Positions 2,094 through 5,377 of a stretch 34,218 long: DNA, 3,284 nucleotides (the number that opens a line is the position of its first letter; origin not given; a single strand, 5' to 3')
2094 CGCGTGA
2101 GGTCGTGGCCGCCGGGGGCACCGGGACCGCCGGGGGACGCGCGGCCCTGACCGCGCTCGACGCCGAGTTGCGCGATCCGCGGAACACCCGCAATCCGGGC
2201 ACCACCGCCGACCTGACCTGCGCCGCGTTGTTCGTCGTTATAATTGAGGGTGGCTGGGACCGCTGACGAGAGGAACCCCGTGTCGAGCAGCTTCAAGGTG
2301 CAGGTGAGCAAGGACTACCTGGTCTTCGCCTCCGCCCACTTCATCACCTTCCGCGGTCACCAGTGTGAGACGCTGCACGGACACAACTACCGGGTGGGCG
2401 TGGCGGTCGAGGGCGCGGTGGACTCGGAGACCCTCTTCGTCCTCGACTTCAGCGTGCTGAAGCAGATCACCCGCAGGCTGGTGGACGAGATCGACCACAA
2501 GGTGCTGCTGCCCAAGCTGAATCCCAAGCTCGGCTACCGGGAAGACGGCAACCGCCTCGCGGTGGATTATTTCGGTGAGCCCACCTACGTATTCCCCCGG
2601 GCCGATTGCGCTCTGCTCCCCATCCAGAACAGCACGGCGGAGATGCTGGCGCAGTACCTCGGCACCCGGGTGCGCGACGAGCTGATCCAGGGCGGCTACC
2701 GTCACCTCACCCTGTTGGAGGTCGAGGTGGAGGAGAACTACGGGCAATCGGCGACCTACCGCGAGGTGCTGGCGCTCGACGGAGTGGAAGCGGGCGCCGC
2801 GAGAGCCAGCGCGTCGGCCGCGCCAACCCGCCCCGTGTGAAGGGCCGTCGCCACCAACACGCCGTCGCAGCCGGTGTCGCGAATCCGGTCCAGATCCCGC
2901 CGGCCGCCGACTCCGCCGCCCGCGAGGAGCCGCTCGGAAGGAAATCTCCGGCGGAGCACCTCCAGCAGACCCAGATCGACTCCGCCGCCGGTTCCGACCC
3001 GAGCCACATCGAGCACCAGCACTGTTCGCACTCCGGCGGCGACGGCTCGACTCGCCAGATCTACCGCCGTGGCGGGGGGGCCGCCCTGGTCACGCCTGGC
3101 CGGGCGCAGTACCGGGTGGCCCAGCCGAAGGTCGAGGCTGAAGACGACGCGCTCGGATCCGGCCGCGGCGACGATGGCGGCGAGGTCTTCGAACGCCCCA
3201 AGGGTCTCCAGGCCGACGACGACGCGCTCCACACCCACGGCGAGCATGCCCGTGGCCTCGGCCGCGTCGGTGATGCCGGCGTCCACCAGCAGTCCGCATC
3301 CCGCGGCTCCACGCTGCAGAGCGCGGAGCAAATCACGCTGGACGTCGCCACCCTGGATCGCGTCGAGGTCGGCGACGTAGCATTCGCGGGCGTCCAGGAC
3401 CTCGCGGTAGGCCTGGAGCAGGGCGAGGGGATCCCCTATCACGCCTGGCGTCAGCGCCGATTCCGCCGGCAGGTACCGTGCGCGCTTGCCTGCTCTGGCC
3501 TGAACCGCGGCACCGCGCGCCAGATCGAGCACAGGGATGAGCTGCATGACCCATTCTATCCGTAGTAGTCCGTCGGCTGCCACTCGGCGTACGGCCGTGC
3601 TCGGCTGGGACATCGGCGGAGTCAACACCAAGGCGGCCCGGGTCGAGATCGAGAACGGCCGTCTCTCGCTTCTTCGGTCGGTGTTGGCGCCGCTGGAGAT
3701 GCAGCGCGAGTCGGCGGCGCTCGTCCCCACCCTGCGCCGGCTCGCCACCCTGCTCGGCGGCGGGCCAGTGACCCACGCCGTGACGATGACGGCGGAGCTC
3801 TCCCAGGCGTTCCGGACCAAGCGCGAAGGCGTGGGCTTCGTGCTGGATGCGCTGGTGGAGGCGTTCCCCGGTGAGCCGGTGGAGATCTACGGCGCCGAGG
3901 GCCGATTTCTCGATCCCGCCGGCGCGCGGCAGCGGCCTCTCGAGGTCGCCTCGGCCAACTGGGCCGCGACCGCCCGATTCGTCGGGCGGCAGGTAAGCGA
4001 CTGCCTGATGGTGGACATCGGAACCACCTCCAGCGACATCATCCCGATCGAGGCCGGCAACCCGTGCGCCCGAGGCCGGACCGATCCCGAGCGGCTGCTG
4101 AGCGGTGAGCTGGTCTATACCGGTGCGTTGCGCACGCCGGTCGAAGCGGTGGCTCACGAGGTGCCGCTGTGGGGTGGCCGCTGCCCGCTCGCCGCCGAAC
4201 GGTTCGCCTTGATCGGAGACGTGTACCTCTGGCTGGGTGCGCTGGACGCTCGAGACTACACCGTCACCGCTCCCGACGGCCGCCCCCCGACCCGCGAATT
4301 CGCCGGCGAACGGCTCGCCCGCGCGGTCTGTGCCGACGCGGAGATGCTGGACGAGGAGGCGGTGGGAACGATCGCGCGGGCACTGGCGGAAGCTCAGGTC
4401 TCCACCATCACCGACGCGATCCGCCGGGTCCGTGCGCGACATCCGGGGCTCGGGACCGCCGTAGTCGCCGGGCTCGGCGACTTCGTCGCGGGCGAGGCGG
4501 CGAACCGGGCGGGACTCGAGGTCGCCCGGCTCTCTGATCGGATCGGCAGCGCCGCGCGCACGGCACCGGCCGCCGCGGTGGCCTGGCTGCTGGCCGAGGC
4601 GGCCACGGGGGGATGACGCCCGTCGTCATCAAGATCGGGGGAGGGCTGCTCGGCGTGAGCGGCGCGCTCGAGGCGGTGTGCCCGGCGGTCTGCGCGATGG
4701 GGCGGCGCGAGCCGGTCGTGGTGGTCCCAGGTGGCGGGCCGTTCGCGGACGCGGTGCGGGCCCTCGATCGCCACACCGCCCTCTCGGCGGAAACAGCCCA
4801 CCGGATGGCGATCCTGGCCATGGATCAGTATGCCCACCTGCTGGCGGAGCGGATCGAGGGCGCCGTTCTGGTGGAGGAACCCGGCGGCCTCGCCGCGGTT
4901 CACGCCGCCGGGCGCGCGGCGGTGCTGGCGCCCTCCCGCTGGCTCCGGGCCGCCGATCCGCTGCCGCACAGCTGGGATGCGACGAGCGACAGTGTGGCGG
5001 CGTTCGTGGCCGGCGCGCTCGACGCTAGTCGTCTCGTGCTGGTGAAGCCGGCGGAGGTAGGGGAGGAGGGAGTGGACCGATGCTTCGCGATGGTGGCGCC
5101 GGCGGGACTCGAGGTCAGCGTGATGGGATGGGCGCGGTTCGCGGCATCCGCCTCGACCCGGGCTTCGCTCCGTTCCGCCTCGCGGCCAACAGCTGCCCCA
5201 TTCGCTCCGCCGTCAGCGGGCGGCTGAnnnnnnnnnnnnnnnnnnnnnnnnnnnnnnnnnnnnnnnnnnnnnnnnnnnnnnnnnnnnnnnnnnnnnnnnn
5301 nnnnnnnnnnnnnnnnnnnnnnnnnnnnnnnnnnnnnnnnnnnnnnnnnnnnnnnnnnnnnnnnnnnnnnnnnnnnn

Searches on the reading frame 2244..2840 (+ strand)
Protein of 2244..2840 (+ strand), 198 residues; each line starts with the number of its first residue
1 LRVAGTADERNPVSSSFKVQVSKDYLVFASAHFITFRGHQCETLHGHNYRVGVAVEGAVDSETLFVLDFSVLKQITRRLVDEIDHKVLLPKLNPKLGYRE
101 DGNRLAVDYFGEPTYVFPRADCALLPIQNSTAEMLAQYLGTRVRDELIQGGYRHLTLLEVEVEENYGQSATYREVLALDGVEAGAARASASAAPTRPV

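Call 58: search_protein_families(library=pfam, proteins=[window:2244-2840:+], max_evalue=0.00001)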
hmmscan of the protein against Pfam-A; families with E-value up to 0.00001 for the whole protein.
window:2244-2840:+ (198 aa): 1 family
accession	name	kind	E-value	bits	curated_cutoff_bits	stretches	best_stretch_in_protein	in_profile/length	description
PF01242.24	PTPS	-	2.1e-23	83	22.4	1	27-174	7-120/121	6-pyruvoyl tetrahydropterin synthase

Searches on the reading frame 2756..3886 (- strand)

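Call 58: search_protein_families(library=pfam, proteins=[window:2756-3886:-], max_evalue=0.00001)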
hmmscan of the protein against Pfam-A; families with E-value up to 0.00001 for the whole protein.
window:2756-3886:- (376 aa): 1 family
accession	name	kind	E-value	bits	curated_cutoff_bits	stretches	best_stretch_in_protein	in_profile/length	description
PF00977.27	His_biosynth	-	3.1e-33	115.6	23.6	1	116-354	2-227/228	Histidine biosynthesis protein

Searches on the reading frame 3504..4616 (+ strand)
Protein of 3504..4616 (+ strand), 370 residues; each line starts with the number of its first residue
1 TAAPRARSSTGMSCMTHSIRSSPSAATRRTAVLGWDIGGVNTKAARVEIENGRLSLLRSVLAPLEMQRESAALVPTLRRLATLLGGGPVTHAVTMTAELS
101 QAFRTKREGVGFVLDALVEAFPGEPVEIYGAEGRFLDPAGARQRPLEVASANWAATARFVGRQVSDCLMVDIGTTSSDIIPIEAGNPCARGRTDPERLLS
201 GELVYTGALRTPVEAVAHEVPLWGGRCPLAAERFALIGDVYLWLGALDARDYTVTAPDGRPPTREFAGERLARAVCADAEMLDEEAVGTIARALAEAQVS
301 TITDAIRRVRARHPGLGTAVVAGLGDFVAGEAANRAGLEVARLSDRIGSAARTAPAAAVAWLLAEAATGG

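Call 58: search_protein_families(library=pfam, proteins=[window:3504-4616:+], max_evalue=0.00001)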
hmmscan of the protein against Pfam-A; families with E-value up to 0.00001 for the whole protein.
window:3504-4616:+ (370 aa): 1 family
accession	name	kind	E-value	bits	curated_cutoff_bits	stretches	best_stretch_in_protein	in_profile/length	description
PF01968.24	Hydantoinase_A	-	1.2e-30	107.2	22.9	1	90-364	2-289/291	Hydantoinase/oxoprolinase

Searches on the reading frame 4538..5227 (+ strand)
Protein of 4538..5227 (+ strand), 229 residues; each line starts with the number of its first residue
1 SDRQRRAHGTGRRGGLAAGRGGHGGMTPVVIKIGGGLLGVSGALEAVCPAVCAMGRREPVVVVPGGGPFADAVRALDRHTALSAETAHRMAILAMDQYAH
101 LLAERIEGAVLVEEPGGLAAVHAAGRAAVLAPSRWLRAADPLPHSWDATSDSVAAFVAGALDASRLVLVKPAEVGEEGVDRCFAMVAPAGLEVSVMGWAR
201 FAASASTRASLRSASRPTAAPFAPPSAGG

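Call 58: search_protein_families(library=pfam, proteins=[window:4538-5227:+], max_evalue=0.00001)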
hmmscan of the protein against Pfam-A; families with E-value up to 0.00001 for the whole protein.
window:4538-5227:+ (229 aa): 1 family
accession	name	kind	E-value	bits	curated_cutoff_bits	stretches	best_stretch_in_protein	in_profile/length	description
PF00696.33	AA_kinase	-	2.1e-12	47.7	24.9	1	29-170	3-173/234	Amino acid kinase family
